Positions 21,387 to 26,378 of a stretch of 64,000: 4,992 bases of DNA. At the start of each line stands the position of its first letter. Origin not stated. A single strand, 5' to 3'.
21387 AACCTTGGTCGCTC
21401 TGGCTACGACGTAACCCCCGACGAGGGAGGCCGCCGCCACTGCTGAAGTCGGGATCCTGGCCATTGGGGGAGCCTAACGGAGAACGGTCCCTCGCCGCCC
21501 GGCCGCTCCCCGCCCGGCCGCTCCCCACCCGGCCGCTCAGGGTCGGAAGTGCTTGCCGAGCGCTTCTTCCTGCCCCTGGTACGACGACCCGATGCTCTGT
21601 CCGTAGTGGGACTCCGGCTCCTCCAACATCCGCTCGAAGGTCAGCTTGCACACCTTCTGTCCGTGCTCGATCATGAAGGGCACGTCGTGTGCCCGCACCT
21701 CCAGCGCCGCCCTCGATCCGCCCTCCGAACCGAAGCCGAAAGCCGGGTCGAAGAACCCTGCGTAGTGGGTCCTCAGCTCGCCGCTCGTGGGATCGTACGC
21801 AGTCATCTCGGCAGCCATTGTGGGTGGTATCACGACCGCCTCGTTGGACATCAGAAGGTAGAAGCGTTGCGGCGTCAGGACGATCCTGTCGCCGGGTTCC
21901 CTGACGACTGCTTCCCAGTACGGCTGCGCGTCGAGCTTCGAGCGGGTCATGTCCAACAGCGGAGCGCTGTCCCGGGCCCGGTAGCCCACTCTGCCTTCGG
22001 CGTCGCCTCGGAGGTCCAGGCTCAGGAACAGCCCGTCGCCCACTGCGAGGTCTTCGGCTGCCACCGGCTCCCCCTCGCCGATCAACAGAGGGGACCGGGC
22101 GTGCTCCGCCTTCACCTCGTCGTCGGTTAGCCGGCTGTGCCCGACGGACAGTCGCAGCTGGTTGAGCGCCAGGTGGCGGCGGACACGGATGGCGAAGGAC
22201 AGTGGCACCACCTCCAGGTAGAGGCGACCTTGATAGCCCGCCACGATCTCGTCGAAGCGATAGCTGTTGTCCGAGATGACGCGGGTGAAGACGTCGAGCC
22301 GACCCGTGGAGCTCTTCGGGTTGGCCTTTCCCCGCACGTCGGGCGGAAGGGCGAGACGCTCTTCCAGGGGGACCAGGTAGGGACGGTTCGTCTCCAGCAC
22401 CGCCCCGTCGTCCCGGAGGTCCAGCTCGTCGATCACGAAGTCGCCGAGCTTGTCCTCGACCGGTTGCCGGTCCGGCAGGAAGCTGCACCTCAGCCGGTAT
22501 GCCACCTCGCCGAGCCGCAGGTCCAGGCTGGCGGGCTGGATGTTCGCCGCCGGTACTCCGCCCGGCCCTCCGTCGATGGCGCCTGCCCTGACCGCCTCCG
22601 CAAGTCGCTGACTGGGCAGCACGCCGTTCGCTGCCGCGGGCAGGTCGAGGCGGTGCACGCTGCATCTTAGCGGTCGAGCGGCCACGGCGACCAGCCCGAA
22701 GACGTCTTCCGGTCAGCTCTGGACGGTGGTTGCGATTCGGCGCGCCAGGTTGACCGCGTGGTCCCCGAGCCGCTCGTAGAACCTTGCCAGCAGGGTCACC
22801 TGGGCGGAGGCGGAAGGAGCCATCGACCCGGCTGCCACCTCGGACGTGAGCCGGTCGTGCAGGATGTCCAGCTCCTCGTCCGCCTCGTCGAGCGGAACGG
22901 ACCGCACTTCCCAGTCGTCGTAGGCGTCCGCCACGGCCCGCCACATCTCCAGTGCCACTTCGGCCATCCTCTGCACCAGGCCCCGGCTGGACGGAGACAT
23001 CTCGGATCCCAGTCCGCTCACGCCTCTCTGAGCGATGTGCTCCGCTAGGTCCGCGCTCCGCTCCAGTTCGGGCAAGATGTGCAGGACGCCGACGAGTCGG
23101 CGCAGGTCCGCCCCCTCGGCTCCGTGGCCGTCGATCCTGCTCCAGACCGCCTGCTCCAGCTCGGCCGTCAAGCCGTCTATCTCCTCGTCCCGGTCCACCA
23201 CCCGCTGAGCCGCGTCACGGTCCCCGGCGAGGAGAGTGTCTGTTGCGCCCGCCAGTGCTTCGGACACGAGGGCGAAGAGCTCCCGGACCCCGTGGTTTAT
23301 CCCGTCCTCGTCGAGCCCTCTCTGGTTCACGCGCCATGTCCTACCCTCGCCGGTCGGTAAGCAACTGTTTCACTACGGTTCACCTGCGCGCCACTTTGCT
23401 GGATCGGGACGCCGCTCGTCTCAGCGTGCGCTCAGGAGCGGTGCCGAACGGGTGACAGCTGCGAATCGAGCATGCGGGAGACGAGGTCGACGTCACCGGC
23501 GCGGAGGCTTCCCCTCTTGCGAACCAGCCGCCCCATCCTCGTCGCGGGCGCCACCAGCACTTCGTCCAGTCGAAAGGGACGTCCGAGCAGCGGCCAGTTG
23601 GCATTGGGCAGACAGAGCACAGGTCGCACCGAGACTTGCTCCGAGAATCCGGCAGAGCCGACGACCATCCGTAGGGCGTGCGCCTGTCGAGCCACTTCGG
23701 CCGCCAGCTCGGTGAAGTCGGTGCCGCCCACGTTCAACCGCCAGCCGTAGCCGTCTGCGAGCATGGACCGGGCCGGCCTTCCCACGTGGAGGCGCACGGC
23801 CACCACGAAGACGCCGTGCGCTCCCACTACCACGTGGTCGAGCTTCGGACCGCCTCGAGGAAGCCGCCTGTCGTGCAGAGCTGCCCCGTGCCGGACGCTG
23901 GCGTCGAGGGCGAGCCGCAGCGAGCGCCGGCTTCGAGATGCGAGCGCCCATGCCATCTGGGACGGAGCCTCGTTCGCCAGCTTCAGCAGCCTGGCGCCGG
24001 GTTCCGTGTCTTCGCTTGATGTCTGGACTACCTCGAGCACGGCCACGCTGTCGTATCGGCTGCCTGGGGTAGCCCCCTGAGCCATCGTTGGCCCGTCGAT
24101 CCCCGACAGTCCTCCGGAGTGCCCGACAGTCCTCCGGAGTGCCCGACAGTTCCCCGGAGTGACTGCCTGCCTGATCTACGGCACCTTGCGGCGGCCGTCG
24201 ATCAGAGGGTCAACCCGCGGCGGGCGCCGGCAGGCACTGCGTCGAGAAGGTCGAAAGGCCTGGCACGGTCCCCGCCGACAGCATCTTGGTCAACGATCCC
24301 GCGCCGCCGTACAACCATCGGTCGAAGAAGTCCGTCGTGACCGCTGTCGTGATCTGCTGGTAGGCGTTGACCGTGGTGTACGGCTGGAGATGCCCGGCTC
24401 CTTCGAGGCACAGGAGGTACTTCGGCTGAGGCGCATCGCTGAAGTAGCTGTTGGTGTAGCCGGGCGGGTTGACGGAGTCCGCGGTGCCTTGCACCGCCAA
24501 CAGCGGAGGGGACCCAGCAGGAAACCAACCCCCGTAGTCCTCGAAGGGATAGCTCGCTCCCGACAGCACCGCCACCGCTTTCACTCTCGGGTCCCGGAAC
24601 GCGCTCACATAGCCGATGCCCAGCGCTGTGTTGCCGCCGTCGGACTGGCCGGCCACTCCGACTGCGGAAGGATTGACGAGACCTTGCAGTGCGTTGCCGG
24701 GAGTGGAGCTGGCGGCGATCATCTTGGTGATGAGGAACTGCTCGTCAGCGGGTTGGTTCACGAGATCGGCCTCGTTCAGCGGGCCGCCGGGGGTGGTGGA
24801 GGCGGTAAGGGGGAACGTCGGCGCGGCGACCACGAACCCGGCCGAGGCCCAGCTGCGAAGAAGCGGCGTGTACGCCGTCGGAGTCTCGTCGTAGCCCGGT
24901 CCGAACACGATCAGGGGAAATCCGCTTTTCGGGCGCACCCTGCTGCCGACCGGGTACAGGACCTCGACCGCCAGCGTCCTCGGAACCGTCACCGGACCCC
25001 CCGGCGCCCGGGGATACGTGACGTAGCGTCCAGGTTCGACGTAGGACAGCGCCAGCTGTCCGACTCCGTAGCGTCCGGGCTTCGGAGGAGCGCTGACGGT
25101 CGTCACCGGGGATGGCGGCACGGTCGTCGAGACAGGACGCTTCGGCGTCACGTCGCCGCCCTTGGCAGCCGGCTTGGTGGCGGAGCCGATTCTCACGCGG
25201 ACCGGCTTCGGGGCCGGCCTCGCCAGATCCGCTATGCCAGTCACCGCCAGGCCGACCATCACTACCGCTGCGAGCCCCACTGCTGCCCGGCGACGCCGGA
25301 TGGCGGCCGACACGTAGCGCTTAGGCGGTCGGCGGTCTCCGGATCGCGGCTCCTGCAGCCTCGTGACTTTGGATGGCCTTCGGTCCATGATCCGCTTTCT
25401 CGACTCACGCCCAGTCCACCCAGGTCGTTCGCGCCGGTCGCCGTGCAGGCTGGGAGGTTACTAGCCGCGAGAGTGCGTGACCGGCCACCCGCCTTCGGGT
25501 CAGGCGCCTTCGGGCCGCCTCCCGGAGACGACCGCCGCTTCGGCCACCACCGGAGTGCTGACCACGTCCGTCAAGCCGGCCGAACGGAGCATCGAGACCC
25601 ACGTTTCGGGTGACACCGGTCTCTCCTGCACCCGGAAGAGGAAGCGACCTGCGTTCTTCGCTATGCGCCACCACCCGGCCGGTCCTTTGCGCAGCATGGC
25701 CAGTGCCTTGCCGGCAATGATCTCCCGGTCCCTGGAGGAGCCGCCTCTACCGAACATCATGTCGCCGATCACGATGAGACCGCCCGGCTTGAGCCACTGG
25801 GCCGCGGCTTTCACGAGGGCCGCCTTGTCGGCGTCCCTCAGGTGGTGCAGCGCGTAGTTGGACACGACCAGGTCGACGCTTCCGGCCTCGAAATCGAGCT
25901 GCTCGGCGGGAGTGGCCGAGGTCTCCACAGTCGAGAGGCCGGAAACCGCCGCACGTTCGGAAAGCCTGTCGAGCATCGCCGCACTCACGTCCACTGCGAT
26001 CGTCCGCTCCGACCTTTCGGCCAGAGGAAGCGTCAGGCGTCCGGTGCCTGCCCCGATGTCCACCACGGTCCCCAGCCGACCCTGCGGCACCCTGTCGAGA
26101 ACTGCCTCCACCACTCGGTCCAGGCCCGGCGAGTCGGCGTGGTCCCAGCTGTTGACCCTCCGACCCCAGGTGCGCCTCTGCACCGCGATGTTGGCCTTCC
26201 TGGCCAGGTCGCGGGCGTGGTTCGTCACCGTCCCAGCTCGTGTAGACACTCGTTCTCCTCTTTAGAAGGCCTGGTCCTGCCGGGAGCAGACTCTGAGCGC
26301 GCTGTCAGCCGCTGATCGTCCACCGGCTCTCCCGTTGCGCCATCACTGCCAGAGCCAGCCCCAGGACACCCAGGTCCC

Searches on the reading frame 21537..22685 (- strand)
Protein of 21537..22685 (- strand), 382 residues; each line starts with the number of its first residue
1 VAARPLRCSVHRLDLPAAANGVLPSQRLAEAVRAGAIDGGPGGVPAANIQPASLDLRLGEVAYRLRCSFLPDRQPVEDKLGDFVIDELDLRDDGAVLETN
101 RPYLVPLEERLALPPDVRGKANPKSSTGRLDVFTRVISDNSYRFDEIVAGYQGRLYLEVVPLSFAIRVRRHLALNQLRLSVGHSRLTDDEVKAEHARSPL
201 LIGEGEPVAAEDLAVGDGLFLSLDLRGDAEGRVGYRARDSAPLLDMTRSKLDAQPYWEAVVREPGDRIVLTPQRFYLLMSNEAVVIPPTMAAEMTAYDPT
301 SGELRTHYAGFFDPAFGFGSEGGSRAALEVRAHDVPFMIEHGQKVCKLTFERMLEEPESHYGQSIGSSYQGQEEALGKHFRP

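Call 55: search_protein_families(library=pfam, proteins=[window:21537-22685:-], max_evalue=0.0001)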
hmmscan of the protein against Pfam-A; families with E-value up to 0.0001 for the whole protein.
window:21537-22685:- (382 aa): 3 families
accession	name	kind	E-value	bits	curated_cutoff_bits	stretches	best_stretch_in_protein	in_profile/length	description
PF22569.1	DCD_C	-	2e-63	213.7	22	1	188-380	2-192/192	2'-deoxycytidine 5'-triphosphate deaminase (DCD), C-terminal domain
PF06559.16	DCD_N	-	1.9e-59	200.7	21.4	1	20-182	2-163/164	2'-deoxycytidine 5'-triphosphate deaminase (DCD) N-terminal domain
PF22769.1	DCD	-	5.2e-58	195.9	27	2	22-179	1-150/153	dCTP deaminase-like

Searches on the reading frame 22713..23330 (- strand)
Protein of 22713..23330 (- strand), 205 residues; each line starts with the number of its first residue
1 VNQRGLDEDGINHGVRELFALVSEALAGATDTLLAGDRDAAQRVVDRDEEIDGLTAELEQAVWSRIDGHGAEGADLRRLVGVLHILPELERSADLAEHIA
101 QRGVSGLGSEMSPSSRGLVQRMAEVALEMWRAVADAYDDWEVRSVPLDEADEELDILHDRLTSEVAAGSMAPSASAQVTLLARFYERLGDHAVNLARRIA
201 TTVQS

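Call 55: search_protein_families(library=pfam, proteins=[window:22713-23330:-], max_evalue=0.0001)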
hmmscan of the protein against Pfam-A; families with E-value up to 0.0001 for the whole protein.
window:22713-23330:- (205 aa): 1 family
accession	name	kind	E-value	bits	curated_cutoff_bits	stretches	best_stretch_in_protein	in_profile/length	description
PF01895.24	PhoU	-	2.2e-26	92.5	23.5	2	15-102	1-88/89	PhoU domain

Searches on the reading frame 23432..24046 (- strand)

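Call 15: search_protein_families(library=pfam, proteins=[window:23432-24046:-], max_evalue=0.001)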
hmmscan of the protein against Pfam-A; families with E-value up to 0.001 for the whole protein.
window:23432-24046:- (204 aa): 1 family
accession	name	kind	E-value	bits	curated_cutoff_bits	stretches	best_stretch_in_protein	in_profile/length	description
PF08378.17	NERD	-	7.7e-06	26.8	22.1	1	50-147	17-111/111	Nuclease-related domain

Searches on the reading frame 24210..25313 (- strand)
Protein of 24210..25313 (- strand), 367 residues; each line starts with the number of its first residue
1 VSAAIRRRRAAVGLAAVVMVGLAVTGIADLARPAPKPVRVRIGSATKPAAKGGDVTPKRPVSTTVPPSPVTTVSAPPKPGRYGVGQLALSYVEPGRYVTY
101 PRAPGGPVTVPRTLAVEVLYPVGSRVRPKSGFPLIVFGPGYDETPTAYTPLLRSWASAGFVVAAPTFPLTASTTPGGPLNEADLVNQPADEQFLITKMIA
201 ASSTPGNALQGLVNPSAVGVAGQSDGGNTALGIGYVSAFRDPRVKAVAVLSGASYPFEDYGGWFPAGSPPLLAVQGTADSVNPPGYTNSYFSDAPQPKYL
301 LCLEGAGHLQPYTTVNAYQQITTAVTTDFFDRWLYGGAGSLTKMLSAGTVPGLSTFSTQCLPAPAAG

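Call 15: search_protein_families(library=pfam, proteins=[window:24210-25313:-], max_evalue=0.001)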
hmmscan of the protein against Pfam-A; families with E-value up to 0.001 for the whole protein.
window:24210-25313:- (367 aa): 2 families
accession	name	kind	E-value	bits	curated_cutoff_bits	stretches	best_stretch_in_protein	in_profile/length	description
PF07224.18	Chlorophyllase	-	0.00012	21.4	26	1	130-233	40-133/301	Chlorophyllase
PF03403.19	PAF-AH_p_II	-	0.00026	20.1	20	0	123-165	91-133/372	Platelet-activating factor acetylhydrolase, isoform II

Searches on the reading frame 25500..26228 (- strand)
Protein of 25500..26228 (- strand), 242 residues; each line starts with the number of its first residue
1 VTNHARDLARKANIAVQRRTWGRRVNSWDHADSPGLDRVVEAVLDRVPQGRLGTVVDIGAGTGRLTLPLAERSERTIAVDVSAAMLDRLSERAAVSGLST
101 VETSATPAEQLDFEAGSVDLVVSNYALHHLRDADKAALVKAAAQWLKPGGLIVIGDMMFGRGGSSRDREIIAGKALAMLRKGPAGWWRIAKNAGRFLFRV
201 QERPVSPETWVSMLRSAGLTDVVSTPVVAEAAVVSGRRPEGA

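Call 15: search_protein_families(library=pfam, proteins=[window:25500-26228:-], max_evalue=0.001)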
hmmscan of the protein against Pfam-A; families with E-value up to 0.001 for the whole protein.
window:25500-26228:- (242 aa): 11 families
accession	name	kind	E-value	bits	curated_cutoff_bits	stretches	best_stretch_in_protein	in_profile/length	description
PF13649.12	Methyltransf_25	-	4.4e-23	82.2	27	1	55-150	1-97/97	Methyltransferase domain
PF08241.18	Methyltransf_11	-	1.8e-21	77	21.2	1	56-154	1-95/95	Methyltransferase domain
PF08242.18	Methyltransf_12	-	2.3e-17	64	30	1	56-152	1-98/98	Methyltransferase domain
PF13847.12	Methyltransf_31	-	5e-15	55.9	27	1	54-158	6-113/145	Methyltransferase domain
PF13489.12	Methyltransf_23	-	6.8e-15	55.6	27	1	42-220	11-160/164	Methyltransferase domain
PF01209.24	Ubie_methyltran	-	2.2e-11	44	20.1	1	52-154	48-151/233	ubiE/COQ5 methyltransferase family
PF05175.20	MTS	-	1.2e-09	38.4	23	1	36-154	16-138/170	Methyltransferase small domain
PF05891.18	Methyltransf_PK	-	5.2e-08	33.1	27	1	49-158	53-163/218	AdoMet dependent proline di-methyltransferase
PF01728.25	FtsJ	-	4.9e-06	27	24.1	1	52-154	22-137/181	FtsJ-like methyltransferase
PF09243.16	Rsm22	-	6.2e-05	23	23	1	36-154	19-138/275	Mitochondrial small ribosomal subunit Rsm22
PF05401.17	NodS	-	0.00056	20.2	24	1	49-155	41-145/201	Nodulation protein S (NodS)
